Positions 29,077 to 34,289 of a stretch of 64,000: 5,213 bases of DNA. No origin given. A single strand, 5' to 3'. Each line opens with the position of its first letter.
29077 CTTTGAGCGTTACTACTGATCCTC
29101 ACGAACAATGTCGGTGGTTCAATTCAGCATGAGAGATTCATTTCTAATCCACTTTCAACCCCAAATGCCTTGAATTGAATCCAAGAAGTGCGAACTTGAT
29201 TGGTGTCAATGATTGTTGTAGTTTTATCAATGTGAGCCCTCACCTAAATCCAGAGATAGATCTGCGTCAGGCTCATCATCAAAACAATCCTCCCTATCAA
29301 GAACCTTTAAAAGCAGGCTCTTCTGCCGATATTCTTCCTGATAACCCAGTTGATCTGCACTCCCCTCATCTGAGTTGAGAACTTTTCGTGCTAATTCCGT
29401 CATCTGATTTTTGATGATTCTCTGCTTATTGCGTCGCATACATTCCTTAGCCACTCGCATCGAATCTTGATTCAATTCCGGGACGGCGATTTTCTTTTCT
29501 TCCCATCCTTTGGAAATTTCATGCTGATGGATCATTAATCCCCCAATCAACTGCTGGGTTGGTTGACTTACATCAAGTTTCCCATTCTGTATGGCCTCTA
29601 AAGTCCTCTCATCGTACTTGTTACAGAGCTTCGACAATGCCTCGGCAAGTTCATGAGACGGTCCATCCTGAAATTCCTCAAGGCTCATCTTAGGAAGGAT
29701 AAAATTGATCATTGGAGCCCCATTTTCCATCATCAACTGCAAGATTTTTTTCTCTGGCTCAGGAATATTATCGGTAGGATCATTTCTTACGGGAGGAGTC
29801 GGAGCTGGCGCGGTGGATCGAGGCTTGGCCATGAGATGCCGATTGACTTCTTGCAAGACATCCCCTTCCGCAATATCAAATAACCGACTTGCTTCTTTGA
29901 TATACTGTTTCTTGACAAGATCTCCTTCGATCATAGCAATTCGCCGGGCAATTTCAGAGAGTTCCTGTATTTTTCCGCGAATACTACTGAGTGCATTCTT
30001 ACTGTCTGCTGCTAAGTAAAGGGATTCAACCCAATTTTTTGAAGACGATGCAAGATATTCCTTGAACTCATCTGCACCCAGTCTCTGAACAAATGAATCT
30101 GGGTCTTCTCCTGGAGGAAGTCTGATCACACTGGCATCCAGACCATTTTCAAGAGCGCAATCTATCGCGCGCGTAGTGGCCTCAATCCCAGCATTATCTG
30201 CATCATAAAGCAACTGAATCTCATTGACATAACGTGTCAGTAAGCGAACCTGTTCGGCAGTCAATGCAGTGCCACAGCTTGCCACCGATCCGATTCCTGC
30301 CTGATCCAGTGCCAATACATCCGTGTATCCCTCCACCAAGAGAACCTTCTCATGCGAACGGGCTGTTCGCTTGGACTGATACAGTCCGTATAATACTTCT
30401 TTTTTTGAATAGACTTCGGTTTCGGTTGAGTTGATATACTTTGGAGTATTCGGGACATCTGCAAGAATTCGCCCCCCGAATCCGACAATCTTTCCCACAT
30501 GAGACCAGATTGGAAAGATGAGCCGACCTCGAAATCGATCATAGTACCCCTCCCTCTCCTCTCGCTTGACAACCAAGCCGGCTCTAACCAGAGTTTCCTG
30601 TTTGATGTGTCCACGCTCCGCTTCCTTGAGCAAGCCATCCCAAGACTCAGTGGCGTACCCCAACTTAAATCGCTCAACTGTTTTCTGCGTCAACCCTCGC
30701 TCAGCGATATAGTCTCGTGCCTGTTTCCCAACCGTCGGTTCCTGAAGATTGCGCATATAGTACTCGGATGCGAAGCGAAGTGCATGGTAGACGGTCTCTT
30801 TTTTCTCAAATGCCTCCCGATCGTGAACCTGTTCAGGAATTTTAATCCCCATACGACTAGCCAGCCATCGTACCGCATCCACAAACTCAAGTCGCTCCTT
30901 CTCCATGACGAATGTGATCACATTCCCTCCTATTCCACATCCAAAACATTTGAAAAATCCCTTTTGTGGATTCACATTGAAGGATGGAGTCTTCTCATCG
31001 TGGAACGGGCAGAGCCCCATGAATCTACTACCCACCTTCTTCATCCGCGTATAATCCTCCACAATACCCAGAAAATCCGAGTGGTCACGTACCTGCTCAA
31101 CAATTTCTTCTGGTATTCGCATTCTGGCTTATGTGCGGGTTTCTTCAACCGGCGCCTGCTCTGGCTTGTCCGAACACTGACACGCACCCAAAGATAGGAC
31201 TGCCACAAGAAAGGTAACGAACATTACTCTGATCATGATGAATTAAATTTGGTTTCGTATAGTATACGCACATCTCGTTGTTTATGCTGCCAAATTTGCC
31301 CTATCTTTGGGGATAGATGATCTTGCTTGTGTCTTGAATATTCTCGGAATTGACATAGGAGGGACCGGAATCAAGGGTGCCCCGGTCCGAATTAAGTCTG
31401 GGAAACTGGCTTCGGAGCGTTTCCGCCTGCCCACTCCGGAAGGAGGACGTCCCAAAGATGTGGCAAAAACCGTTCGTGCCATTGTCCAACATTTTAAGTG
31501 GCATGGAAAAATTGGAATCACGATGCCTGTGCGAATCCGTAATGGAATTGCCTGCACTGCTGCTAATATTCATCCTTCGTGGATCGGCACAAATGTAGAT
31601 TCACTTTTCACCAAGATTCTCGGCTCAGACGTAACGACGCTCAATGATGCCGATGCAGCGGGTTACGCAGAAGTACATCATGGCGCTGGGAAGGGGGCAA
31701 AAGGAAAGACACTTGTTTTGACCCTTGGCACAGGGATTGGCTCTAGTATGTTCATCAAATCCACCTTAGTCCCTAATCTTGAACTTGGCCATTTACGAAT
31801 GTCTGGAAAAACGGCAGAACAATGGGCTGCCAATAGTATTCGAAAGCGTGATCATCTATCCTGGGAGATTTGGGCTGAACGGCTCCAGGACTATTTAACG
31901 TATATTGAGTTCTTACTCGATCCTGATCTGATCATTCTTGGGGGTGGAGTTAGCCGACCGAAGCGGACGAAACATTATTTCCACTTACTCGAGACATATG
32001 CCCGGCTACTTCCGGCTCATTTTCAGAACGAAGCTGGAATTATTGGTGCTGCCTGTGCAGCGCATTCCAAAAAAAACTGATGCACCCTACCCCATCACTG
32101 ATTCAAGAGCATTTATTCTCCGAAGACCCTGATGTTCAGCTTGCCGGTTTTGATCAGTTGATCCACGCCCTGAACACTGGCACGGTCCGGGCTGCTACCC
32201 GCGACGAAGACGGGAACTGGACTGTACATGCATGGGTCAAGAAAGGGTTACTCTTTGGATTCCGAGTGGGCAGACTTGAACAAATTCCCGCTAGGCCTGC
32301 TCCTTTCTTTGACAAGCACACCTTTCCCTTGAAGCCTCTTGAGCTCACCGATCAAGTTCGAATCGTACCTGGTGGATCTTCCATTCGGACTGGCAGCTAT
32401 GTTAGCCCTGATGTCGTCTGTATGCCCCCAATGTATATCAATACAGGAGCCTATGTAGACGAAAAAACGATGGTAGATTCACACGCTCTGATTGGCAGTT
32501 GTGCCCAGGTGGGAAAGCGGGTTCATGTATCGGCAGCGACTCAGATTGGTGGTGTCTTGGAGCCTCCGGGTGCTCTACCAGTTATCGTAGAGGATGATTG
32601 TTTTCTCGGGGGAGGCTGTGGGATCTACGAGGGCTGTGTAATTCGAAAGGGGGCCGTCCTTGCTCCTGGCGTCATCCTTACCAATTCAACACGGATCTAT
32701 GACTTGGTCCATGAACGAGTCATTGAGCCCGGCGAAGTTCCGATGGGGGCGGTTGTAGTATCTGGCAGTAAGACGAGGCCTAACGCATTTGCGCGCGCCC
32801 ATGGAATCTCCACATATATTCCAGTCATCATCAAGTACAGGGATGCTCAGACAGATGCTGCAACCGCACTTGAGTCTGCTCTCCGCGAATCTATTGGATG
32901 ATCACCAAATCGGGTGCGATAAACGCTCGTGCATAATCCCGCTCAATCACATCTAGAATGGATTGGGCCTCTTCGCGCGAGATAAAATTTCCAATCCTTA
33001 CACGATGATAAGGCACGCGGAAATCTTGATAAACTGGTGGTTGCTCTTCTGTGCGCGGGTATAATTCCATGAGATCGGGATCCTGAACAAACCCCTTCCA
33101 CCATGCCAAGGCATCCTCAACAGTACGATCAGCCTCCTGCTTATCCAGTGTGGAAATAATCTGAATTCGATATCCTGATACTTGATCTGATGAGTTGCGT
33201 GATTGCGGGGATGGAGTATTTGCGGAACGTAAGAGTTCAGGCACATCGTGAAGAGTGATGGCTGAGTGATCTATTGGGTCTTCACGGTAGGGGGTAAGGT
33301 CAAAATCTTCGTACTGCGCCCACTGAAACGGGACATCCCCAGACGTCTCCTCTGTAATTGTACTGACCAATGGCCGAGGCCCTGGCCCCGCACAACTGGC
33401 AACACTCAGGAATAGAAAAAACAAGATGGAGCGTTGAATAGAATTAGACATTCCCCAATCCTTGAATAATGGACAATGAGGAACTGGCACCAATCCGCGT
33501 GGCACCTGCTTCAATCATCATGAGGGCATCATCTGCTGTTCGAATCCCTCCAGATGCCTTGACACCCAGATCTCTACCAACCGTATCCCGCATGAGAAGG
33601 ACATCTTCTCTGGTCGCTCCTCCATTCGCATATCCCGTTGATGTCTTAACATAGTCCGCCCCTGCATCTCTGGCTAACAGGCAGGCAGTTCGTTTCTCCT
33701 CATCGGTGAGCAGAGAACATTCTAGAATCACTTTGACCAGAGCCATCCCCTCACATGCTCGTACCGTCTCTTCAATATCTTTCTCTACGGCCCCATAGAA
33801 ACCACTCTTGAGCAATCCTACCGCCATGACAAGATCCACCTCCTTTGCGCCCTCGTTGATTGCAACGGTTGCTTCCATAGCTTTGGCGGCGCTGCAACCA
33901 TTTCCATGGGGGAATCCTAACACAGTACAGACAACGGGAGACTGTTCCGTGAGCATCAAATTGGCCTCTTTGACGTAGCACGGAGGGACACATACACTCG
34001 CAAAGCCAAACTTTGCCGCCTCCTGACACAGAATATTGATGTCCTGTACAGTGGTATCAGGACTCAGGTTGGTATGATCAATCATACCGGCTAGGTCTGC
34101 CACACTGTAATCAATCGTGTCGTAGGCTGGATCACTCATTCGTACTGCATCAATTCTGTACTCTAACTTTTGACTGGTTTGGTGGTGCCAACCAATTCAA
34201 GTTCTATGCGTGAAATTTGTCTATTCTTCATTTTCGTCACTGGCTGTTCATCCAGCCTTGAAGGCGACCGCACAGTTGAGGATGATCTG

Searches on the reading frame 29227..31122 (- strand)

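Call 9: search_protein_families(library=pfam, proteins=[window:29227-31122:-], max_evalue=0.001)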
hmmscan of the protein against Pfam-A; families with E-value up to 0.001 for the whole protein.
window:29227-31122:- (631 aa): 6 families
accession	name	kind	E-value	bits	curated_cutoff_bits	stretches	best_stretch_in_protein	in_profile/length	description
PF08275.17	DNAG_N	-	1.8e-39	135.2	26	1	121-250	1-127/128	DNA primase catalytic core, N-terminal domain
PF01807.25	Zn_ribbon_DnaG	-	1.4e-34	118.2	24.9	1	4-98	2-96/98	CHC2 zinc finger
PF13155.12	Toprim_2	-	1.7e-20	73.6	22.1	1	262-344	2-87/88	Toprim-like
PF13662.12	Toprim_4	-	3.2e-15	56.5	25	1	259-333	2-84/85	Toprim domain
PF01751.28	Toprim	-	1.2e-09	38.6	23.1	1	260-323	2-80/96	Toprim domain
PF13362.12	Toprim_3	-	1.8e-07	31.9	27.2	1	260-351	2-95/95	Toprim domain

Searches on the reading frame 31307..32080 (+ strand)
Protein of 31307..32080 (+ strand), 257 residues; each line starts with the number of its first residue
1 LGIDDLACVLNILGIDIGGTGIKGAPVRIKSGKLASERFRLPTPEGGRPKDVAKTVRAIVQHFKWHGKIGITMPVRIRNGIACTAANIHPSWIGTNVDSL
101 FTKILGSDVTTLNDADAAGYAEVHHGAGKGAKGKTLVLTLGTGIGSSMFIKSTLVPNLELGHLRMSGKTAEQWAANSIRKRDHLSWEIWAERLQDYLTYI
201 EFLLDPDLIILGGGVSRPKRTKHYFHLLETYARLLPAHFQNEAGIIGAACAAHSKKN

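Call 9: search_protein_families(library=pfam, proteins=[window:31307-32080:+], max_evalue=0.001)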
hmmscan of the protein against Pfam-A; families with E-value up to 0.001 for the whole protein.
window:31307-32080:+ (257 aa): 1 family
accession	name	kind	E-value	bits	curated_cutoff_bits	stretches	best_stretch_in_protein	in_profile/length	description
PF00480.26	ROK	-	1.1e-19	71.5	22.9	2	13-165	2-160/294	ROK family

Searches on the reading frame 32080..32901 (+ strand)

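Call 9: search_protein_families(library=pfam, proteins=[window:32080-32901:+], max_evalue=0.001)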
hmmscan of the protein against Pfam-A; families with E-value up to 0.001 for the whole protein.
window:32080-32901:+ (273 aa): 4 families
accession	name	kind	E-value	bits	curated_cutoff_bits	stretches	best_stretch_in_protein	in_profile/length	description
PF14805.11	THDPS_N_2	-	1.7e-11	44.5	25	1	24-63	29-67/67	Tetrahydrodipicolinate N-succinyltransferase N-terminal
PF14602.12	Hexapep_2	-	1.4e-07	31.5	27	1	167-201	1-33/34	Hexapeptide repeat of succinyl-transferase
PF00132.30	Hexapep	-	1.4e-07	31.4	27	1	168-202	2-36/36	Bacterial transferase hexapeptide (six repeats)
PF25084.1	LbH_EIF2B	-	0.00032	21.1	54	0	116-204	14-103/105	EIF2B subunit epsilon LbH domain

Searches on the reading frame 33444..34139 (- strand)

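Call 9: search_protein_families(library=pfam, proteins=[window:33444-34139:-], max_evalue=0.001)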
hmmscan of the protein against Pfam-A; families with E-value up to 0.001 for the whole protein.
window:33444-34139:- (231 aa): 2 families
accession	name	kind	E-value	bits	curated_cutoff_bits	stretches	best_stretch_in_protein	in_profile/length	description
PF01791.15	DeoC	-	4.8e-16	59.5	23.8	1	19-226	5-228/229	DeoC/LacD family aldolase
PF01180.27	DHO_dh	-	0.00025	20.8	27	1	182-220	232-270/291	Dihydroorotate dehydrogenase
